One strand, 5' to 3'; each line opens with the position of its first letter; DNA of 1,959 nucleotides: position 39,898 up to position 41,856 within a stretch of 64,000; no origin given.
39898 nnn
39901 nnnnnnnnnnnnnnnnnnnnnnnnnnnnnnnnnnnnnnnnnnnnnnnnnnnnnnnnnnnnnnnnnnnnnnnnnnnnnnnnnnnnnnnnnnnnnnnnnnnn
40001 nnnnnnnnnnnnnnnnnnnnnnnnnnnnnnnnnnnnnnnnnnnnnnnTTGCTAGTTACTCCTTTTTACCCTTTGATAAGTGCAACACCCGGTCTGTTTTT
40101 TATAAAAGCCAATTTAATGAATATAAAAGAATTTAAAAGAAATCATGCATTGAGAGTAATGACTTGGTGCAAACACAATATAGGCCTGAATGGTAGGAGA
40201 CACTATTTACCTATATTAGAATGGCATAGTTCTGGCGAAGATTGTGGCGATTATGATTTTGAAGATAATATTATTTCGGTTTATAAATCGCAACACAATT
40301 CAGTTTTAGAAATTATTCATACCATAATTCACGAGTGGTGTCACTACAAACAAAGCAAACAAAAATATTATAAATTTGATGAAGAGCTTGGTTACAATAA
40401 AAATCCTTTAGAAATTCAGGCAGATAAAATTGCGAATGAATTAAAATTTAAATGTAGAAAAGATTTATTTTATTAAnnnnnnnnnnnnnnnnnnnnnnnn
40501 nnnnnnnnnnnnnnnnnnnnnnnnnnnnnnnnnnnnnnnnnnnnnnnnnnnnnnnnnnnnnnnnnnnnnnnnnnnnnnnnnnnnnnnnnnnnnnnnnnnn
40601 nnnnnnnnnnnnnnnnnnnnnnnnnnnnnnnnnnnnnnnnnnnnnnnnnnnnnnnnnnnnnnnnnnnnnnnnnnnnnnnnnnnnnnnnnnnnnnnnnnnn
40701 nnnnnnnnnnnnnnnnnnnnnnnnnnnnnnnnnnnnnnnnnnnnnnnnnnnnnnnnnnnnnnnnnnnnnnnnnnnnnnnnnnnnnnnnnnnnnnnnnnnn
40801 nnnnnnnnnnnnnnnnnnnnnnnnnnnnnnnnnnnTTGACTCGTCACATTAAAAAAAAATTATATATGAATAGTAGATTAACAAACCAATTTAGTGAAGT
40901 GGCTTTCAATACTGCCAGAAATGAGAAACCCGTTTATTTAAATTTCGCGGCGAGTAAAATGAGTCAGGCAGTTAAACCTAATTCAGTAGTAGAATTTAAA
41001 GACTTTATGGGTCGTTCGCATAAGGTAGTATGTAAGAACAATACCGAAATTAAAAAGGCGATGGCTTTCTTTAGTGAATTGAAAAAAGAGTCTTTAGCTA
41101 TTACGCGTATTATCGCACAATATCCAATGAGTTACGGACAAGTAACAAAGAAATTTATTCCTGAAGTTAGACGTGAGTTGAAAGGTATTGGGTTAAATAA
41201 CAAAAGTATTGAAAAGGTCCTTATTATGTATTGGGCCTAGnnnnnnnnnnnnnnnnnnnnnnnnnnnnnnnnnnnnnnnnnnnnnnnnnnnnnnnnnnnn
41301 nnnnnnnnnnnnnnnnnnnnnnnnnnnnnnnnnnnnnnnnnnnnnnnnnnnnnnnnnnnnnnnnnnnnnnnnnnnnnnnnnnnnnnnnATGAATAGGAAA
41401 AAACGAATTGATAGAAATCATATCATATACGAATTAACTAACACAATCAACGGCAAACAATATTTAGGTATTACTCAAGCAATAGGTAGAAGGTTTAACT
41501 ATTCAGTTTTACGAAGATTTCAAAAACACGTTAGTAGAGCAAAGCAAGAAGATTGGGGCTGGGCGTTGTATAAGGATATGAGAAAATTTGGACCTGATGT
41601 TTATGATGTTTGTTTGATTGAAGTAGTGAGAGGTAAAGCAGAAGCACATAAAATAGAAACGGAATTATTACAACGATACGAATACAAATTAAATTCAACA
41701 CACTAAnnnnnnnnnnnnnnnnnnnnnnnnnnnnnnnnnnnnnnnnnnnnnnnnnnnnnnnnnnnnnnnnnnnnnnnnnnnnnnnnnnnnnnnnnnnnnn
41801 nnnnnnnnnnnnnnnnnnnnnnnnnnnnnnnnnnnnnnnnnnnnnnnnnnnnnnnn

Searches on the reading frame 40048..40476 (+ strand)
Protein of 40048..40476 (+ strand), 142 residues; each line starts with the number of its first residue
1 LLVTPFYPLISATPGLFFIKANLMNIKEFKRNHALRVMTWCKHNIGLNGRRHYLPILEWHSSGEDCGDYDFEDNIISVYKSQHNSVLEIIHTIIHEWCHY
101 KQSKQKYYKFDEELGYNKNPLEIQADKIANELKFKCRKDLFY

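Call 22: search_protein_families(library=pfam, proteins=[window:40048-40476:+], max_evalue=0.01)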
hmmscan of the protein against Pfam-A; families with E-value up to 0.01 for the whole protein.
window:40048-40476:+ (142 aa): 1 family
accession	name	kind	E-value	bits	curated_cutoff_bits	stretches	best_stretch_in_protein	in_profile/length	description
PF13058.12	DUF3920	-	0.0013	19.4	27.3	1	67-131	56-117/126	Protein of unknown function (DUF3920)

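Call 87: search_protein_families(library=ncbifam, proteins=[window:40117-40476:+], max_evalue=0.01)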
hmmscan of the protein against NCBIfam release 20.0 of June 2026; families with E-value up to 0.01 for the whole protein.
window:40117-40476:+ (119 aa): 0 families

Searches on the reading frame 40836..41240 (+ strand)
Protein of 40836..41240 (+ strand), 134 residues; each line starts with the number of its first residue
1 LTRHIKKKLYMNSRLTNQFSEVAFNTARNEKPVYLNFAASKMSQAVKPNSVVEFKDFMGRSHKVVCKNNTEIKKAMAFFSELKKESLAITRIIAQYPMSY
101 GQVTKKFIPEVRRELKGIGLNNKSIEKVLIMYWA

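Call 9: search_protein_families(library=phrogs, proteins=[window:40836-41240:+], max_evalue=0.001)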
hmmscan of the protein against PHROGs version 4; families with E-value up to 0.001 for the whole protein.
window:40836-41240:+ (134 aa): 0 families

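Call 22: search_protein_families(library=pfam, proteins=[window:40836-41240:+], max_evalue=0.01)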
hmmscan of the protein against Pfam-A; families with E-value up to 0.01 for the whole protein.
window:40836-41240:+ (134 aa): 0 families

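Call 86: search_solved_structures(query=window:40866-41240:+, max_evalue=1)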
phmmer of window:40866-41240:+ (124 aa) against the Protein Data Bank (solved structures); distinct sequences matched with E-value up to 1: 6.
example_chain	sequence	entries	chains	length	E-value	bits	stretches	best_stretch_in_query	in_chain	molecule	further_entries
7ung_h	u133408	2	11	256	0.01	19.3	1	9-117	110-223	Enkurin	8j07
7rro_h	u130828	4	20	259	0.029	17.8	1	9-117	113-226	Enkurin, TRPC channel interacting protein | Enkurin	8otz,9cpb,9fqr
9cpc_2I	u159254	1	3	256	0.036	17.5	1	9-117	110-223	Enkurin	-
8i7o_L2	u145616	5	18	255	0.14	15.6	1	9-116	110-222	Enkurin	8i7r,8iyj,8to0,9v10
5obw_A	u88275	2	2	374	0.77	13.3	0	29-64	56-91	Chaperone protein DnaK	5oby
5obx_A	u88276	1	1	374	0.81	13.2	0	29-64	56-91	Chaperone protein DnaK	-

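Call 87: search_protein_families(library=ncbifam, proteins=[window:40866-41240:+], max_evalue=0.01)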
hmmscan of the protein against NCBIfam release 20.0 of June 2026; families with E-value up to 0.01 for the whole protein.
window:40866-41240:+ (124 aa): 0 families

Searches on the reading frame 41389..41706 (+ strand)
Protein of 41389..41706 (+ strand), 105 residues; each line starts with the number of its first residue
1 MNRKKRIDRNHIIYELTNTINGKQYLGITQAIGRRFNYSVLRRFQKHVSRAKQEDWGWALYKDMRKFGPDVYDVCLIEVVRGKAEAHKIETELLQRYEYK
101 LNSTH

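Call 22: search_protein_families(library=pfam, proteins=[window:41389-41706:+], max_evalue=0.01)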
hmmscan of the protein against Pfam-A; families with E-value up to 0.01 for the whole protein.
window:41389-41706:+ (105 aa): 1 family
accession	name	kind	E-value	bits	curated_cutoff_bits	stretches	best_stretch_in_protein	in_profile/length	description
PF01541.30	GIY-YIG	-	1.3e-06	29.1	22.6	1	11-99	2-74/78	GIY-YIG catalytic domain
